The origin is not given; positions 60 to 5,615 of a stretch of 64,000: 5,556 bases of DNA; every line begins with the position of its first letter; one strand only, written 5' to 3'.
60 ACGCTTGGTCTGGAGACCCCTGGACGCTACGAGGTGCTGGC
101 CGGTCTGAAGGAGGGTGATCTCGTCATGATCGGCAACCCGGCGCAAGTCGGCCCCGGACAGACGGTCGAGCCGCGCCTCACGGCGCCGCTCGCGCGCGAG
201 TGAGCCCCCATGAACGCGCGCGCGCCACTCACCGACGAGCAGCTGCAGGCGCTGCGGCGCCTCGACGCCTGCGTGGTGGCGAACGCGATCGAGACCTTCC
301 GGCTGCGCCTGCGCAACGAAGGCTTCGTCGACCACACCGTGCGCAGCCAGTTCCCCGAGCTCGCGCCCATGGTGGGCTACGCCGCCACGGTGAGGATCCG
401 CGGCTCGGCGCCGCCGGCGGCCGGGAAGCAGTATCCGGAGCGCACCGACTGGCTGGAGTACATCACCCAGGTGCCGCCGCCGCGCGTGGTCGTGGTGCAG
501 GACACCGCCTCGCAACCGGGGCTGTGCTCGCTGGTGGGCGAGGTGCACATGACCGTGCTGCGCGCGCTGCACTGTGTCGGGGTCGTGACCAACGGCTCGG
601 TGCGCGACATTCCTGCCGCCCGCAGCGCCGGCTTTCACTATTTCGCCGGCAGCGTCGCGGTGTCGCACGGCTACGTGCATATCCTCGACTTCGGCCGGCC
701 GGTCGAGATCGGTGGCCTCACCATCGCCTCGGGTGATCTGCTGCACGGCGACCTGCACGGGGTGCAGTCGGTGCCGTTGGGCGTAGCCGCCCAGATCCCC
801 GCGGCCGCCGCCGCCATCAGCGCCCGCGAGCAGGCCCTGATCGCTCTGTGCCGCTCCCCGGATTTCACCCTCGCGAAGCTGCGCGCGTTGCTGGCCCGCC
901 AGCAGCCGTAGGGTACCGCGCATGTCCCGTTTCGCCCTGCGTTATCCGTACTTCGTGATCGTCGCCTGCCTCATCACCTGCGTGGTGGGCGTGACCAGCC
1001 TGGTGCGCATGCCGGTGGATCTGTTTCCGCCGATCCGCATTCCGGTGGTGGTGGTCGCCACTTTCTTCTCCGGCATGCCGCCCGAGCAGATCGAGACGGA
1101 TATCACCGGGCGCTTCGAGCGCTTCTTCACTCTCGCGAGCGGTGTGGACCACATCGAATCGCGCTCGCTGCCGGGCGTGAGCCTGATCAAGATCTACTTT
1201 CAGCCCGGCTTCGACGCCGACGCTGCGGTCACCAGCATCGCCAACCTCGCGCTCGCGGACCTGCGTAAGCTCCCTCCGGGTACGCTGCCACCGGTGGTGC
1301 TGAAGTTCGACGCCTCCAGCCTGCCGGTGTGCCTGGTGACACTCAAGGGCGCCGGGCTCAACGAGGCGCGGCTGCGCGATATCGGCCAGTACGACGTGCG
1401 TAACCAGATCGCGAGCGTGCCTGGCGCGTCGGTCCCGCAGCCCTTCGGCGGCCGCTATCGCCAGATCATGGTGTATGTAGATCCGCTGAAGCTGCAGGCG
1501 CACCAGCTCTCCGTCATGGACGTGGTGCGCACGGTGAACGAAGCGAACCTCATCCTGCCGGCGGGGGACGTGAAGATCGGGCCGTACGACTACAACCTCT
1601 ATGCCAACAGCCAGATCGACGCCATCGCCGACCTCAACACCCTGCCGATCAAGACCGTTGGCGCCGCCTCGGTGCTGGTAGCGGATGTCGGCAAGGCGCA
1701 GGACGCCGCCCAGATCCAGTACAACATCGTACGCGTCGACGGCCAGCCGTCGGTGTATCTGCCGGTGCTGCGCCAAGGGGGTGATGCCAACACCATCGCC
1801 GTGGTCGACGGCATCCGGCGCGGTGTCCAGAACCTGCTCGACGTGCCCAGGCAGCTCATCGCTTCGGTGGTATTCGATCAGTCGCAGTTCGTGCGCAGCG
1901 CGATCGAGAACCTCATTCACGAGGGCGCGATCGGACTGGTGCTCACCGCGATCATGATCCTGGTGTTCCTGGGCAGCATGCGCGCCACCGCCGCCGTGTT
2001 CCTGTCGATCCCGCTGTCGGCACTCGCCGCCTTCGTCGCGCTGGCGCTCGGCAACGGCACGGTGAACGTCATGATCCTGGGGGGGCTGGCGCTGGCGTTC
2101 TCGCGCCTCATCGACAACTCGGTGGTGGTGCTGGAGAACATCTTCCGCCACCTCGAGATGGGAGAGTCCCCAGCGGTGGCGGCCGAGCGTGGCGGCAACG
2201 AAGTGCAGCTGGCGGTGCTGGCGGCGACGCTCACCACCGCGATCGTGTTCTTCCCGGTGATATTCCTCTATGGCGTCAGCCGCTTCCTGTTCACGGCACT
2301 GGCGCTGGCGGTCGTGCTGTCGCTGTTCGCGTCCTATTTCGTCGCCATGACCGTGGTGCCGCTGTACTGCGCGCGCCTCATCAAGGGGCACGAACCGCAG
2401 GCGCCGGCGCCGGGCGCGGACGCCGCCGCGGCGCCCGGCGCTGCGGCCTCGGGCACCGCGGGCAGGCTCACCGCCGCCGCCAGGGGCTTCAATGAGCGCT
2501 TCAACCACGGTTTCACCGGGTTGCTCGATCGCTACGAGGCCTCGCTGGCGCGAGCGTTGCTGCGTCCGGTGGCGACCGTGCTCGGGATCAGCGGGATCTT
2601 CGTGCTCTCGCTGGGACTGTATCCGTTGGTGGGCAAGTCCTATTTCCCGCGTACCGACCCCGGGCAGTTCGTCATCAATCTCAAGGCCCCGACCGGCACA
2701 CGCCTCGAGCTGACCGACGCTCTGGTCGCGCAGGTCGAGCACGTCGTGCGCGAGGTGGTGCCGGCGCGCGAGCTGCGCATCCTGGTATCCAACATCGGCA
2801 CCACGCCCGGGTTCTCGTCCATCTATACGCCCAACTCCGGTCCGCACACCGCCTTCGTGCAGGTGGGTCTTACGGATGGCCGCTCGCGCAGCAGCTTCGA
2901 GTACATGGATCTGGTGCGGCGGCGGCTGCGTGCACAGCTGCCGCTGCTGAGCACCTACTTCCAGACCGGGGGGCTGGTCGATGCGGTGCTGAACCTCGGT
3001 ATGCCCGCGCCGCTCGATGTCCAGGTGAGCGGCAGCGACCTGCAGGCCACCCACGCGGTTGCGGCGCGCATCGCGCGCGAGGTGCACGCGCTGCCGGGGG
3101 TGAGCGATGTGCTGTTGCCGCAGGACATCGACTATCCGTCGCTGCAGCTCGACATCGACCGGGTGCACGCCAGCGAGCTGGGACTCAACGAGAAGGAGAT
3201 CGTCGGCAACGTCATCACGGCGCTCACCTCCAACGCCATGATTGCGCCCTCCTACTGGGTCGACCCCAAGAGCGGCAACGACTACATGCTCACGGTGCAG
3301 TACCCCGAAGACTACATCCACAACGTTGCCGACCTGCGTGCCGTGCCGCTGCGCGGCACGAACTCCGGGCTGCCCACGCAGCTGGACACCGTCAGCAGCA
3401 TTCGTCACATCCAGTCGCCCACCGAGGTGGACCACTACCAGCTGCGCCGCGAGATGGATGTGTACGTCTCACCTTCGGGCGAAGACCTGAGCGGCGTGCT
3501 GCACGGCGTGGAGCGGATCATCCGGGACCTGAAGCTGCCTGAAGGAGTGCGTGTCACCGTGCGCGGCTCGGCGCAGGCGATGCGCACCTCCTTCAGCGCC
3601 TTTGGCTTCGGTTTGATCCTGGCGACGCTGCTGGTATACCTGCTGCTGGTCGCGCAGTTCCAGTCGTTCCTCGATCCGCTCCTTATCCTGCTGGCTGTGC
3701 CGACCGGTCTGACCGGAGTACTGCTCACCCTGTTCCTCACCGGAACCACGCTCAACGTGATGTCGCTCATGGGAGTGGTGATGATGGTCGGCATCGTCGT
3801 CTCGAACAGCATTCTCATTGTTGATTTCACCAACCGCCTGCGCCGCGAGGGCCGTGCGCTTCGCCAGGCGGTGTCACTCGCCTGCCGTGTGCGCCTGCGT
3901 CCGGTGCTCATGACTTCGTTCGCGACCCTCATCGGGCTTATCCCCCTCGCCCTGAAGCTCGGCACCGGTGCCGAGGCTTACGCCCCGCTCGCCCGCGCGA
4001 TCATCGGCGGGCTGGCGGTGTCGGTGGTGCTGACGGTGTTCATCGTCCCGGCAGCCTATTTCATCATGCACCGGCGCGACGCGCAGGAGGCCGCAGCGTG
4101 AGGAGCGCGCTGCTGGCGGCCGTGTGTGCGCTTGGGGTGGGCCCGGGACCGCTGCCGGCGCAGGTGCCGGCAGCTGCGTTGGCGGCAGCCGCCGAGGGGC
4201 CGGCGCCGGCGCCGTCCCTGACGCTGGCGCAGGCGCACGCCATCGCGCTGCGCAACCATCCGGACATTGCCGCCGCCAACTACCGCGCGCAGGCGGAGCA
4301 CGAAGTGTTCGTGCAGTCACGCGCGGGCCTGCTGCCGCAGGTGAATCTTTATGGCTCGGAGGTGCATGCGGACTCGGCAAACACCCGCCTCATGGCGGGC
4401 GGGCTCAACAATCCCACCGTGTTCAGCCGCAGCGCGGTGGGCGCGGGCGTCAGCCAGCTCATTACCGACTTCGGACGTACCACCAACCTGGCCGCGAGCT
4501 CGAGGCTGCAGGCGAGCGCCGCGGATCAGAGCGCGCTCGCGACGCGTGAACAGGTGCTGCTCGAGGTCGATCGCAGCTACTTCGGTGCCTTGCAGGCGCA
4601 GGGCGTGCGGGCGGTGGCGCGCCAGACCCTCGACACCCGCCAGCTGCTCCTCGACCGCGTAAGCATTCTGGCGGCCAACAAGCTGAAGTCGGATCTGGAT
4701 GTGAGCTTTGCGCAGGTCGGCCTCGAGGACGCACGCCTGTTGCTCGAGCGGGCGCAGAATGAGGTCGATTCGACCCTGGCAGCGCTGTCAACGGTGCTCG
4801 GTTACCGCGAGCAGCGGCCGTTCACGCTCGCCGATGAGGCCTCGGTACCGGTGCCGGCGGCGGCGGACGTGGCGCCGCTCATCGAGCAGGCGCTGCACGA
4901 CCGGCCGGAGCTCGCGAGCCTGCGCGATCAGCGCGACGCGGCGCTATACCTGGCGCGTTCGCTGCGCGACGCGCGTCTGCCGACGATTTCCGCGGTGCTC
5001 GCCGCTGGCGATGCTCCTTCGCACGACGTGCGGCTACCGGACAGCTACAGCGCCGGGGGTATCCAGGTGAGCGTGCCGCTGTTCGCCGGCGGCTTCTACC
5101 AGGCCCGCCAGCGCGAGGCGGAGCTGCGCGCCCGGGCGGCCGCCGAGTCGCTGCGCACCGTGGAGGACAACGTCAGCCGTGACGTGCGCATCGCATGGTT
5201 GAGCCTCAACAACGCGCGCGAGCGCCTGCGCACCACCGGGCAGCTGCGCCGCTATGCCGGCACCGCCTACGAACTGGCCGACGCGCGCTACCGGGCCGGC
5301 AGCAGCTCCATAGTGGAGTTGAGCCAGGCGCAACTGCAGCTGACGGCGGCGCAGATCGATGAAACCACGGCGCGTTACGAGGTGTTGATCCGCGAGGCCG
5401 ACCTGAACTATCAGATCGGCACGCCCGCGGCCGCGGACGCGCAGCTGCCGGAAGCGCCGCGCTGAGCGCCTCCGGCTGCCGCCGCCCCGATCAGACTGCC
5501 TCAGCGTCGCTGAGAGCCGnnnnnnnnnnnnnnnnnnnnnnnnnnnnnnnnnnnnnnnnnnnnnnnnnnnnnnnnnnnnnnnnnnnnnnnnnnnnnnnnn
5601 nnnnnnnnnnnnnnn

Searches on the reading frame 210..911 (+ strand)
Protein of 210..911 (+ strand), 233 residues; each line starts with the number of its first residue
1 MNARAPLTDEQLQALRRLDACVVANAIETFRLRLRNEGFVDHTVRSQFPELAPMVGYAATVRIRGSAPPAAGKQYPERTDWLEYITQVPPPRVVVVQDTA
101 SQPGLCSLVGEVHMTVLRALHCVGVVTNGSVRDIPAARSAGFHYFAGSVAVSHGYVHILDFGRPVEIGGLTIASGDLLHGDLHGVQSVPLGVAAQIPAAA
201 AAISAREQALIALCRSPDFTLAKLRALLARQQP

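Call 76: search_protein_families(library=pfam, proteins=[window:210-911:+], max_evalue=0.0001)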
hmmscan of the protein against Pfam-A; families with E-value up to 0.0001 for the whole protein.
window:210-911:+ (233 aa): 1 family
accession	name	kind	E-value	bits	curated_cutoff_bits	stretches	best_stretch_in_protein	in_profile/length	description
PF03737.21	RraA-like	-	2e-20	74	24.5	1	29-185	7-150/152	Aldolase/RraA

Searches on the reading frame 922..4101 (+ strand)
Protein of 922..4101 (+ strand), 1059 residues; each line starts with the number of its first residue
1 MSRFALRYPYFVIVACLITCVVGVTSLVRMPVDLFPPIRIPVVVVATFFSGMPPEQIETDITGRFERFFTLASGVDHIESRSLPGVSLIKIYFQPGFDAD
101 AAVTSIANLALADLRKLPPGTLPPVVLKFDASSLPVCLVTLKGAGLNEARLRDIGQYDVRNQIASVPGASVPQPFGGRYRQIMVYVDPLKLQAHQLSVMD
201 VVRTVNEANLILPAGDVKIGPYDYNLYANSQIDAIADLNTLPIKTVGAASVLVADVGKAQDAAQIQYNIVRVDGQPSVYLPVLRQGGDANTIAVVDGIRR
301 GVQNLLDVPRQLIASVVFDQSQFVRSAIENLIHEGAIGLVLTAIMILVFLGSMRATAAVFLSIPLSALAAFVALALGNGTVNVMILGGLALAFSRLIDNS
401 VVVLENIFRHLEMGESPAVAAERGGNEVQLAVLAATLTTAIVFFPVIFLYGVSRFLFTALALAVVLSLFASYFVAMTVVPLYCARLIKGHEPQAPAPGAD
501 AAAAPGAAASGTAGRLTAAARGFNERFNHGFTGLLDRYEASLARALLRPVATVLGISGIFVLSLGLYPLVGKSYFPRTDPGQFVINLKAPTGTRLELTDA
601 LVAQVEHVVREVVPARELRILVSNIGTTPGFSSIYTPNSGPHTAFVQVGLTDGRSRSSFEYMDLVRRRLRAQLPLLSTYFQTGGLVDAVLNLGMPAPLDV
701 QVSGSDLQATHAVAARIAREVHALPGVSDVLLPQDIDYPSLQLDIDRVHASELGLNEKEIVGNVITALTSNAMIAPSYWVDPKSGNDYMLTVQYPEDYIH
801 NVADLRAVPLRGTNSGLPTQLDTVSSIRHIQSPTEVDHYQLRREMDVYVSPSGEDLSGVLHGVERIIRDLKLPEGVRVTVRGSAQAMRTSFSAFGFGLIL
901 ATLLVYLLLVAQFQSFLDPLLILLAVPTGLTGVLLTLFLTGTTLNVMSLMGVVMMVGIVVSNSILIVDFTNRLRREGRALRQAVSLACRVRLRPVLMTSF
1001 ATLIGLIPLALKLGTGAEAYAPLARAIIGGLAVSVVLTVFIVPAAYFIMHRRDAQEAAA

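Call 76: search_protein_families(library=pfam, proteins=[window:922-4101:+], max_evalue=0.0001)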
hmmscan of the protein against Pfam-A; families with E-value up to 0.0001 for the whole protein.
window:922-4101:+ (1059 aa): 1 family
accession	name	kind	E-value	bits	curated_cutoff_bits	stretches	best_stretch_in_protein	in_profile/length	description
PF00873.25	ACR_tran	-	5.8e-204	680.2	28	1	1-1050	1-1021/1021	AcrB/AcrD/AcrF family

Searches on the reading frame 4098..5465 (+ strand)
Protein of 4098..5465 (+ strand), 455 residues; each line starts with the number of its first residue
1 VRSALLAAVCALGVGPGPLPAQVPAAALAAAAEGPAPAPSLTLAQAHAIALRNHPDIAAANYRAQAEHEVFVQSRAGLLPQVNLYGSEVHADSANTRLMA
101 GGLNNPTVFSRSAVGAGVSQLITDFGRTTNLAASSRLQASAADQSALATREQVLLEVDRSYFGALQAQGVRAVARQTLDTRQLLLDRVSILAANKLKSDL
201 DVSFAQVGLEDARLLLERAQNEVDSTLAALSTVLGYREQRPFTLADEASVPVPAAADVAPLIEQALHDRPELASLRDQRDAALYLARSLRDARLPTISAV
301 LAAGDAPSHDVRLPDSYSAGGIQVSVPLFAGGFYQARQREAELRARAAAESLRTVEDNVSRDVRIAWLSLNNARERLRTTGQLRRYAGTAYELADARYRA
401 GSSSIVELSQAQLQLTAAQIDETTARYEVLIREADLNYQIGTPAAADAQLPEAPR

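Call 76: search_protein_families(library=pfam, proteins=[window:4098-5465:+], max_evalue=0.0001)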
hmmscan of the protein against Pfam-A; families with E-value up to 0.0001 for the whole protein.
window:4098-5465:+ (455 aa): 1 family
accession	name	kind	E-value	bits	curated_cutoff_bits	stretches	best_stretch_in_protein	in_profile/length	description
PF02321.23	OEP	-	5.6e-50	170.2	22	2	261-441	4-187/187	Outer membrane efflux protein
